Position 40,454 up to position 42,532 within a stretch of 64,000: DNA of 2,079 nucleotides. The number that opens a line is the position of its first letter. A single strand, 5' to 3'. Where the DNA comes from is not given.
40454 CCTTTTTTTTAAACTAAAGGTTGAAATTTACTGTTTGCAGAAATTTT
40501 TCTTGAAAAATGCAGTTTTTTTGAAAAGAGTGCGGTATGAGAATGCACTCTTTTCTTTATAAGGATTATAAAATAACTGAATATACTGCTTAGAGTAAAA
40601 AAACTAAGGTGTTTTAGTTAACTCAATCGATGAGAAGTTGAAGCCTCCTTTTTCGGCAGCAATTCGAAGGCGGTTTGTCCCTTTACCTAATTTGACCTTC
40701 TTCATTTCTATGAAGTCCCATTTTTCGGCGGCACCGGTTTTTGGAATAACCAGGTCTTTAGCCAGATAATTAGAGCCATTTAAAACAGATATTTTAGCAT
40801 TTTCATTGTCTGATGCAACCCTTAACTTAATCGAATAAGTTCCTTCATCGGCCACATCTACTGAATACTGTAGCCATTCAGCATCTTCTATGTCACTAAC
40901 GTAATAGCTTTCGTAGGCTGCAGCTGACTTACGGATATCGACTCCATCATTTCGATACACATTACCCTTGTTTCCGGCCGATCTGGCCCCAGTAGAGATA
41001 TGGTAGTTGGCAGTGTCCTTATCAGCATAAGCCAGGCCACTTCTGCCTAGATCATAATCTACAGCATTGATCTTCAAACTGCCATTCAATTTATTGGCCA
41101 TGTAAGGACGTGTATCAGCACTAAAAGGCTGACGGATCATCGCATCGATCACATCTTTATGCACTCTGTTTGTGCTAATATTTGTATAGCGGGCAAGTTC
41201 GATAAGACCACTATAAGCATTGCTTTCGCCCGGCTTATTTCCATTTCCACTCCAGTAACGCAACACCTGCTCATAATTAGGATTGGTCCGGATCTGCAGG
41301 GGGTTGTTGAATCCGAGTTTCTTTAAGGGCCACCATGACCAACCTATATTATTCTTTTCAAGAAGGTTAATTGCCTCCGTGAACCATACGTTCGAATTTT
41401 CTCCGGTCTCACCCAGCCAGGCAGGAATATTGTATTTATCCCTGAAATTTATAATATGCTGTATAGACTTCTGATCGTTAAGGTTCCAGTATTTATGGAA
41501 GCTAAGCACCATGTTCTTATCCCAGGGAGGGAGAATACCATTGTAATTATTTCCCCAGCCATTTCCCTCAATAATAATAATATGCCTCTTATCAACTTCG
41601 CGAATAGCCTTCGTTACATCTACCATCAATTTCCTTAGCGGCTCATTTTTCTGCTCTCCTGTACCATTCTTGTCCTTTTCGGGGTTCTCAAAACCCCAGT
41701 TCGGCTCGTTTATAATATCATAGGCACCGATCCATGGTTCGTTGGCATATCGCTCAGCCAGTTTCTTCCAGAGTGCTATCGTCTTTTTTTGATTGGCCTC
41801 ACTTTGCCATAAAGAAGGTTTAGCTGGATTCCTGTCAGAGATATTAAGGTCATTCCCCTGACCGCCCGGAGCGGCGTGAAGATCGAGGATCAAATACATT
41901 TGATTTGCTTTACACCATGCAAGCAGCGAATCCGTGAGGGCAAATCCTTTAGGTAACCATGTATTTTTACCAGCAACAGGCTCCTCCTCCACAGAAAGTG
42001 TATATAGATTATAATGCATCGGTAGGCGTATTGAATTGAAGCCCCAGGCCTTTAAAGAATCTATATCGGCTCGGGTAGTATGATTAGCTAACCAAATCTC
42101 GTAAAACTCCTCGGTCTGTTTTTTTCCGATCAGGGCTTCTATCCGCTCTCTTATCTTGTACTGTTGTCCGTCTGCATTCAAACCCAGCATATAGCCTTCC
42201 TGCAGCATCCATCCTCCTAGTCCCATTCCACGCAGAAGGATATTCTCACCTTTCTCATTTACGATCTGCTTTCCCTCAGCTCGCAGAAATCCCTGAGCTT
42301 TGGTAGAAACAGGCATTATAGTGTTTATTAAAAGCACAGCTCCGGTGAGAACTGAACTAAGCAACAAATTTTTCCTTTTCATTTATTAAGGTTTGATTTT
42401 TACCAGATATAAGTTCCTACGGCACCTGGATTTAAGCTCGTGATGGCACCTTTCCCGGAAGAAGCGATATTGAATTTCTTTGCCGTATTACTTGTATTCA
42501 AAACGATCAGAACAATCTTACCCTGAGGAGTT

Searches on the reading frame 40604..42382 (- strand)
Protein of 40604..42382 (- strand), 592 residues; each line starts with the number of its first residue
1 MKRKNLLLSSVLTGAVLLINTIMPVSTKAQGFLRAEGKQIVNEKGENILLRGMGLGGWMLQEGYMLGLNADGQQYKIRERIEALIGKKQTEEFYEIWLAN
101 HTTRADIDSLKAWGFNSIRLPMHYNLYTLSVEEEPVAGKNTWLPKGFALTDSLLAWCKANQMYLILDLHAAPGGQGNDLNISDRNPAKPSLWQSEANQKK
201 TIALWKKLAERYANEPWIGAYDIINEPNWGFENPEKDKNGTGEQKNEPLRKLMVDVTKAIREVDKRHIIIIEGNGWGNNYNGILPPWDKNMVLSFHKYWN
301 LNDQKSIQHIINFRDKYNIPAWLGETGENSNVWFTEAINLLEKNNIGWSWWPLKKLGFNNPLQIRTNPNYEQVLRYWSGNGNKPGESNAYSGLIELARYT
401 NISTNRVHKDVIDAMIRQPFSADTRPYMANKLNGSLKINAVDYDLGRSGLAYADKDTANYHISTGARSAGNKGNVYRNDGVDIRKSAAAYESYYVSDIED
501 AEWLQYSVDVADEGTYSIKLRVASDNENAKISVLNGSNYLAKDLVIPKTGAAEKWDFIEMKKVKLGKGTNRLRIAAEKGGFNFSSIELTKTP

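Call 82: search_protein_families(library=pfam, proteins=[window:40604-42382:-], max_evalue=0.0001)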
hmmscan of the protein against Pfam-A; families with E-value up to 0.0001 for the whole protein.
window:40604-42382:- (592 aa): 3 families
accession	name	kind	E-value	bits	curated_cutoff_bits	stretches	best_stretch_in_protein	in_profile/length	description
PF00150.24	Cellulase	-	5.8e-31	108.4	23.5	1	93-354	16-269/272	Cellulase (glycosyl hydrolase family 5)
PF03422.21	CBM_6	-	1.9e-12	48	28.9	1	478-590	8-125/125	Carbohydrate binding module (family 6)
PF18099.7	CBM_35_2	-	3.4e-10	40.4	23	1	477-583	1-107/112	Carbohydrate binding module (family 35)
